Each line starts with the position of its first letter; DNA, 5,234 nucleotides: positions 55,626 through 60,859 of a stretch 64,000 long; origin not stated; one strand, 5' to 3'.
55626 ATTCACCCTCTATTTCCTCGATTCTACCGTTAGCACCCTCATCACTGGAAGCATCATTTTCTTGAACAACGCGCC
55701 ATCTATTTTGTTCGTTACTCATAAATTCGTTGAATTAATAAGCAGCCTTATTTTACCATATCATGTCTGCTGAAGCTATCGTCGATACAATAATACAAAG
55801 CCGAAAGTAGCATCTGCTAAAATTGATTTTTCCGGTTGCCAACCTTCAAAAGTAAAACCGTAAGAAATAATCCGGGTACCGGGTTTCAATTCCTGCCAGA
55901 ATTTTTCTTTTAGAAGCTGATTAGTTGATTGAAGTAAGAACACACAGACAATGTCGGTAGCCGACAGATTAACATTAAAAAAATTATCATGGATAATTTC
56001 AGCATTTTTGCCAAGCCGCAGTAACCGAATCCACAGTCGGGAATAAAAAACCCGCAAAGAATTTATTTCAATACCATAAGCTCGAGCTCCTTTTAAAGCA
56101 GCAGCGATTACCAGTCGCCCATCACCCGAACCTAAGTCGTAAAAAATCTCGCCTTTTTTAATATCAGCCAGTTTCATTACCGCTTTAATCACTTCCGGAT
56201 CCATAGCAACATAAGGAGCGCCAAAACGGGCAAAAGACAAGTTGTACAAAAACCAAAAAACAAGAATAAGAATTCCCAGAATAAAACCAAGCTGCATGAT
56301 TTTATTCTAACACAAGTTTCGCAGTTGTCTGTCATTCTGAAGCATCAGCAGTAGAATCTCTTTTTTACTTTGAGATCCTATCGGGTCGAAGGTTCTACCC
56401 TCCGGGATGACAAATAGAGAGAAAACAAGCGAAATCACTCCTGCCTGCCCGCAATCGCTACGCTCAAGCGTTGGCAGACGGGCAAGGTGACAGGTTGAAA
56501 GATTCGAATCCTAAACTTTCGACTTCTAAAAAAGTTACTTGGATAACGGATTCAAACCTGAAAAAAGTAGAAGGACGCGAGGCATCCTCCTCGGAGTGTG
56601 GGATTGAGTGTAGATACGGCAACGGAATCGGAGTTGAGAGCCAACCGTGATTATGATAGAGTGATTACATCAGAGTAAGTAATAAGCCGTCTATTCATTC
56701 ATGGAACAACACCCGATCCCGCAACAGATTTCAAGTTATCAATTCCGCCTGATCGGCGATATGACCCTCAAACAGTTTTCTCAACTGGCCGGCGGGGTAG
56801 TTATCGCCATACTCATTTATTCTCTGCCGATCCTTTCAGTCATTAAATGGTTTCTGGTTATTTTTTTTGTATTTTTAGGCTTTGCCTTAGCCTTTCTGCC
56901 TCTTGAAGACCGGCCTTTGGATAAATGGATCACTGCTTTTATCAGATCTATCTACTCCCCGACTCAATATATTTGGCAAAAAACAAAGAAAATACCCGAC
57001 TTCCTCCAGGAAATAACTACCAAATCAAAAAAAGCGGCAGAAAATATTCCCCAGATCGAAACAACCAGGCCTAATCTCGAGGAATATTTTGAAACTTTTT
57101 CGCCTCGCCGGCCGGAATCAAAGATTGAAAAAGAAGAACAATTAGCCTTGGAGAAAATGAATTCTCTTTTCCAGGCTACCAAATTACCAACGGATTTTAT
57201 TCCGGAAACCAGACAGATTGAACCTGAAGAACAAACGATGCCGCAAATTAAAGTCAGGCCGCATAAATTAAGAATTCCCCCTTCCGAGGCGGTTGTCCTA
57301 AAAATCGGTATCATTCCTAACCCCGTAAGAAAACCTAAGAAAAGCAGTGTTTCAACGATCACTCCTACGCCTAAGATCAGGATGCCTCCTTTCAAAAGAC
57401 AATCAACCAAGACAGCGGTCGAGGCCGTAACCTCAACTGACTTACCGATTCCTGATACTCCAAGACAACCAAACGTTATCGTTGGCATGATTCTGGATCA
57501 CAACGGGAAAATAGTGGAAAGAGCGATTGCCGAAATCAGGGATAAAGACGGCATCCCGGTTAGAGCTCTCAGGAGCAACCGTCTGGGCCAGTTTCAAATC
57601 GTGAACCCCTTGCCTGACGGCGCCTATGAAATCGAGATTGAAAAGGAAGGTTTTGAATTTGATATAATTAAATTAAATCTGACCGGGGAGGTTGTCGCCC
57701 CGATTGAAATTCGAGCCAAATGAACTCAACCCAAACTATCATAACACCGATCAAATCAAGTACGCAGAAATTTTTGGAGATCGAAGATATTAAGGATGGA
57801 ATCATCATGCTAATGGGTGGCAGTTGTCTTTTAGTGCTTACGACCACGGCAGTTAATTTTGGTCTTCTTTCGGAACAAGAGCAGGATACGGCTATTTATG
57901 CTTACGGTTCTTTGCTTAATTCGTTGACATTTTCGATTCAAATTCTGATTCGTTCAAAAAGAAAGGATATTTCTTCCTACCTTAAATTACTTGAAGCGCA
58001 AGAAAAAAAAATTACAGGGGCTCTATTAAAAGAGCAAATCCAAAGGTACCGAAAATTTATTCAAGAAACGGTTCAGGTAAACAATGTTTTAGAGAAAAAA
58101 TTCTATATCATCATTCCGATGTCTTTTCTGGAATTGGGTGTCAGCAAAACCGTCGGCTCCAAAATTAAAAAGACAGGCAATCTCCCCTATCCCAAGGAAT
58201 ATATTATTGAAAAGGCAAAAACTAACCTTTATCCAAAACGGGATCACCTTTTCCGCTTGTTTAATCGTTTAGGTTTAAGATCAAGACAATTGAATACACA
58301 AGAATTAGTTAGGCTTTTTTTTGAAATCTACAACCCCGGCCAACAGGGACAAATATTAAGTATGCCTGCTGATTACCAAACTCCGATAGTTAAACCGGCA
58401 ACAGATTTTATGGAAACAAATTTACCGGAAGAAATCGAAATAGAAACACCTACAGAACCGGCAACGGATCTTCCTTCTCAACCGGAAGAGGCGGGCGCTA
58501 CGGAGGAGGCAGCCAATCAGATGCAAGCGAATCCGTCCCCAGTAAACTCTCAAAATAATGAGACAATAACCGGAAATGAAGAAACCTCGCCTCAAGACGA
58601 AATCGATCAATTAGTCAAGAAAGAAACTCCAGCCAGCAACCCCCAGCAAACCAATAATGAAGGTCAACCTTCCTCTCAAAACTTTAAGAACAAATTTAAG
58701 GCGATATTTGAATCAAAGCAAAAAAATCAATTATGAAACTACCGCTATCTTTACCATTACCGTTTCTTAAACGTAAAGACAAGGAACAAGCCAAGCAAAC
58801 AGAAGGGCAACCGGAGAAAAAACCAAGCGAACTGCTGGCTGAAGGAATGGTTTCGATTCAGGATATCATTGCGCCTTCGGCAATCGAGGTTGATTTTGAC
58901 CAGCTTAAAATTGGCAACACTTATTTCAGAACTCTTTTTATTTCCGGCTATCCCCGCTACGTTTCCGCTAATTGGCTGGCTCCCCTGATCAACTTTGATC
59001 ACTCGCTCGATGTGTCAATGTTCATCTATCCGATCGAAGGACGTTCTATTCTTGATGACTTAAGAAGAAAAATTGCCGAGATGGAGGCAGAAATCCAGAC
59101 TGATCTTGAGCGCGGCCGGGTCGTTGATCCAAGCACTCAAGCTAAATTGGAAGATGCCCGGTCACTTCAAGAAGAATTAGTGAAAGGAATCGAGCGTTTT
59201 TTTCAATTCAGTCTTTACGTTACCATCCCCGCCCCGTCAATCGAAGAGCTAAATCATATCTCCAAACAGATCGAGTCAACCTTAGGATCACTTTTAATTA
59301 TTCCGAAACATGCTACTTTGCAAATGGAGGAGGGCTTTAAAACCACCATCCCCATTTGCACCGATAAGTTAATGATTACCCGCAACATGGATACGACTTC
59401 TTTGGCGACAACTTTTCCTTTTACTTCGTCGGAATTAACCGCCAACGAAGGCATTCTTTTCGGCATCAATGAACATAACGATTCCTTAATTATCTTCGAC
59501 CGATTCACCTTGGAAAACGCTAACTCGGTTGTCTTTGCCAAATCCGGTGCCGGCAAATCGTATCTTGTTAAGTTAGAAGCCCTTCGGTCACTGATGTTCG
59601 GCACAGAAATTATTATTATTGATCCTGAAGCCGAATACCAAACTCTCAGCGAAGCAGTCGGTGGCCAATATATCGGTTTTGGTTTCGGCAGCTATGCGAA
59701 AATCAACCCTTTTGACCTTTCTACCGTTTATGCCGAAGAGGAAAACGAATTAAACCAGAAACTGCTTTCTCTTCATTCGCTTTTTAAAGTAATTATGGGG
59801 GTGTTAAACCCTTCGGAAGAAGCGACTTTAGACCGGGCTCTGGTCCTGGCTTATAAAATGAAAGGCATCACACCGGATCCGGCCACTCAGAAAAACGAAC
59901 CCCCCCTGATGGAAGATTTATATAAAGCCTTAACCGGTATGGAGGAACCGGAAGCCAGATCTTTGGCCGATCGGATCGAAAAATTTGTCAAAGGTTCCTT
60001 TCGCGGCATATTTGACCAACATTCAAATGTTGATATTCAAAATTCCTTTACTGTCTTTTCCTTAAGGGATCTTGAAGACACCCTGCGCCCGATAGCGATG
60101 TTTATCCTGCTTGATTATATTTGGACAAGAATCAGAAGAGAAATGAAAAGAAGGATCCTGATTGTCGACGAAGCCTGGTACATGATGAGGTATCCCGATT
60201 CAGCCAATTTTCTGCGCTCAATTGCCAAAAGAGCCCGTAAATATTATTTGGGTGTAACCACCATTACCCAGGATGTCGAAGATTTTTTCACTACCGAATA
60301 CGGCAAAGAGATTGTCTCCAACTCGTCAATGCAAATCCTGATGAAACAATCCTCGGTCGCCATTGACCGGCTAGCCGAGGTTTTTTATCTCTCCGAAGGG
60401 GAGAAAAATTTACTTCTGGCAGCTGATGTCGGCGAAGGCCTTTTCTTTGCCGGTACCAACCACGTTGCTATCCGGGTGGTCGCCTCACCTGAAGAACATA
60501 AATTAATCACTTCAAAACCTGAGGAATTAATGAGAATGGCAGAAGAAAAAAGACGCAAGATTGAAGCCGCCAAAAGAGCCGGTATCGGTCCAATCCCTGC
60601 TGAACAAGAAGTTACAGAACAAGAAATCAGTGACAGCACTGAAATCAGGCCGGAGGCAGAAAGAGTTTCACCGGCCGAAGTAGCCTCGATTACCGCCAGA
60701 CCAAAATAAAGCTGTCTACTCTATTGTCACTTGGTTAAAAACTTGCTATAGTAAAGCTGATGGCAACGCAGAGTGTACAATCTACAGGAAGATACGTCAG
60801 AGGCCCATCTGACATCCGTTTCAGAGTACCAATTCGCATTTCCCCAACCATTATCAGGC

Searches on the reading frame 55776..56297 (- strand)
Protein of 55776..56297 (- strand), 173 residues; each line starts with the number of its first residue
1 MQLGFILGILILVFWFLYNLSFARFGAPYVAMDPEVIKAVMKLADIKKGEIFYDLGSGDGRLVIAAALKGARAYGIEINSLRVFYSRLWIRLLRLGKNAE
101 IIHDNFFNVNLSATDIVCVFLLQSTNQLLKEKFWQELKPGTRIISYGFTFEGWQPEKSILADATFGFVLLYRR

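Call 8: search_protein_families(library=pfam, proteins=[window:55776-56297:-], max_evalue=0.01)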
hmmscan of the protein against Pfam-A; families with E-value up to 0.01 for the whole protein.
window:55776-56297:- (173 aa): 3 families
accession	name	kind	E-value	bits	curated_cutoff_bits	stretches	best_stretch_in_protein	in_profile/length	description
PF08123.19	DOT1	-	1.8e-08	34.6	23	1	31-85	25-81/205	Histone methylation protein DOT1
PF06325.19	PrmA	-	0.00014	21.9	22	1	46-148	159-261/296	Ribosomal protein L11 methyltransferase (PrmA)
PF13847.12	Methyltransf_31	-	0.0009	19.4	27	1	46-146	1-110/145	Methyltransferase domain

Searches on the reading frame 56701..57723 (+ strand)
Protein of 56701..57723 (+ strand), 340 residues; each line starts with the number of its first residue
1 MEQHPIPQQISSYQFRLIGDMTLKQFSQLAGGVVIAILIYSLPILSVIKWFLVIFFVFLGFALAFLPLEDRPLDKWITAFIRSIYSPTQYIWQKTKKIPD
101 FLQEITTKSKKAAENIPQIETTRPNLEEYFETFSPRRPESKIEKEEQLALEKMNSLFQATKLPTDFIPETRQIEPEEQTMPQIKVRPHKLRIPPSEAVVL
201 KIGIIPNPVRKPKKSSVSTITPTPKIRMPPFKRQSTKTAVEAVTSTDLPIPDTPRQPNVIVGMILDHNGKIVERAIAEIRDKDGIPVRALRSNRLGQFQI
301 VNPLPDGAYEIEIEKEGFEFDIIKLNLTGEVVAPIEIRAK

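Call 8: search_protein_families(library=pfam, proteins=[window:56701-57723:+], max_evalue=0.01)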
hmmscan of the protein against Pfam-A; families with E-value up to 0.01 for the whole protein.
window:56701-57723:+ (340 aa): 2 families
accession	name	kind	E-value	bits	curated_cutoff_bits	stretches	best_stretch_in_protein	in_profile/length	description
PF12666.12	PrgI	-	2.9e-07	31.4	27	1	5-89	1-88/91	PrgI family protein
PF13620.12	CarboxypepD_reg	-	0.00016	22.4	32.3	1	260-319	2-60/82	Carboxypeptidase regulatory-like domain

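Call 16: search_protein_families(library=ncbifam, proteins=[window:56701-57723:+], max_evalue=0.01)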
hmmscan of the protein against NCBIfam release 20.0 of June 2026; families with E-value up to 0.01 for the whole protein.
window:56701-57723:+ (340 aa): 0 families

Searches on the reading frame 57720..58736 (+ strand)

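Call 8: search_protein_families(library=pfam, proteins=[window:57720-58736:+], max_evalue=0.01)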
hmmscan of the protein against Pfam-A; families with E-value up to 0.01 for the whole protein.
window:57720-58736:+ (338 aa): 0 families

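Call 16: search_protein_families(library=ncbifam, proteins=[window:57720-58736:+], max_evalue=0.01)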
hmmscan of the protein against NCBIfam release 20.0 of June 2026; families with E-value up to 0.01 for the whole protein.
window:57720-58736:+ (338 aa): 1 family
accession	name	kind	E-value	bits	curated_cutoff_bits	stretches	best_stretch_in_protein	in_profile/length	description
NF045975.1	VirB4_plasma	equivalog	3.2e-07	28.5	590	1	9-210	108-281/894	Mbov_0397 family ICE element conjugal transfer ATPase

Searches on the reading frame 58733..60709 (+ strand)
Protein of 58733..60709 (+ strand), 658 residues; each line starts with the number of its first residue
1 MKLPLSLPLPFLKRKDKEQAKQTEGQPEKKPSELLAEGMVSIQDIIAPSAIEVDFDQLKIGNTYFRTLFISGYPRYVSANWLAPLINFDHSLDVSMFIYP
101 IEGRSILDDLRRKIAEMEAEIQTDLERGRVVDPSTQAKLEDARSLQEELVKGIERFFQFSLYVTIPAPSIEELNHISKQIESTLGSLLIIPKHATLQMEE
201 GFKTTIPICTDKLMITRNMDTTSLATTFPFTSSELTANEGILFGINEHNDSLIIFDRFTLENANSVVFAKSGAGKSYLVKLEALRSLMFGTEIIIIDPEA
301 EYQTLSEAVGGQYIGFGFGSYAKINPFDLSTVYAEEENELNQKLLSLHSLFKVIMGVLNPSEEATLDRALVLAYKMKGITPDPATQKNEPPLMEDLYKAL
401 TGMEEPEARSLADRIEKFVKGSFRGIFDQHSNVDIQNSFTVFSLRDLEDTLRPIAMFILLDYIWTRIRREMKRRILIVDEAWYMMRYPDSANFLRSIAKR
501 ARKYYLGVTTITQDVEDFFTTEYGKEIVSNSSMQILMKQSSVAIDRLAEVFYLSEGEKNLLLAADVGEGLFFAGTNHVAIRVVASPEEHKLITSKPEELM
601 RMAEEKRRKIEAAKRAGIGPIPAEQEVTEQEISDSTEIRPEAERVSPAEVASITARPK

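Call 8: search_protein_families(library=pfam, proteins=[window:58733-60709:+], max_evalue=0.01)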
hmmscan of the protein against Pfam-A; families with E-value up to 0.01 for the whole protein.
window:58733-60709:+ (658 aa): 3 families
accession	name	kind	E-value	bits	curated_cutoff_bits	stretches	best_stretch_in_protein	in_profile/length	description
PF19044.6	P-loop_TraG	-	1.3e-27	97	25.8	1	259-565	26-346/413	TraG P-loop domain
PF12846.13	AAA_10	-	1.1e-11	44.8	27.5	1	261-525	20-293/362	AAA-like domain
PF01935.23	DUF87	-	2.2e-08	34.9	23.2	1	267-416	28-167/220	Helicase HerA, central domain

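Call 16: search_protein_families(library=ncbifam, proteins=[window:58733-60709:+], max_evalue=0.01)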
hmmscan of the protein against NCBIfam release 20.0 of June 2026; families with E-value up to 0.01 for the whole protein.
window:58733-60709:+ (658 aa): 14 families
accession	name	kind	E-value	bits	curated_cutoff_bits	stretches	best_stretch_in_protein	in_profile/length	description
NF045971.1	conju_CD1110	equivalog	3.3e-119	399.3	325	1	38-579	183-733/752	VirB4-like conjugal transfer ATPase, CD1110 family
NF045975.1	VirB4_plasma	equivalog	3.3e-80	270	590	1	18-592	282-893/894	Mbov_0397 family ICE element conjugal transfer ATPase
TIGR02746.1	TraC-F-type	equivalog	1.8e-51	175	567.05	1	111-604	274-781/800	type IV secretion system protein TraC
TIGR00929.1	VirB4_CagE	subfamily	2.2e-37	128.7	643.1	1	61-561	238-724/792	VirB4 family type IV secretion/conjugal transfer ATPase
TIGR03783.1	Bac_Flav_CT_G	subfamily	1.9e-16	59.1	261.55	1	253-565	429-761/829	TraG family conjugative transposon ATPase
NF010473.0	PRK13898.1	equivalog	2.5e-13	49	1050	1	156-572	336-742/801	type IV secretion system ATPase VirB4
NF010278.0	PRK13721.1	subfamily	3e-13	48.6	1177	1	226-544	441-766/874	type IV secretion system protein TraC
NF041017.1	DNA_import_CedB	equivalog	2.7e-11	42.8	700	1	136-518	151-519/590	DNA import protein CedB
NF010447.0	PRK13873.1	equivalog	8e-08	30.7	1020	1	266-544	445-709/815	conjugal transfer protein TrbE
NF042935.1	SCO6880_fam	subfamily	3.4e-07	29.6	60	1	48-209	313-476/477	SCO6880 family protein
NF052333.1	ATPase_TcpF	exception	7.4e-07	27.4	1100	1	87-307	277-507/813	conjugal transfer ATPase TcpF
NF010466.0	PRK13891.1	subfamily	6.2e-05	21.1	1322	1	419-538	633-753/852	conjugal transfer protein TrbE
NF053655.1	CedD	equivalog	0.00058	18.7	600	0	454-574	399-515/527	DNA-translocating ATPase CedD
NF010404.0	PRK13830.1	subfamily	0.0042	14.9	810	0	421-517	600-697/818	conjugal transfer protein TrbE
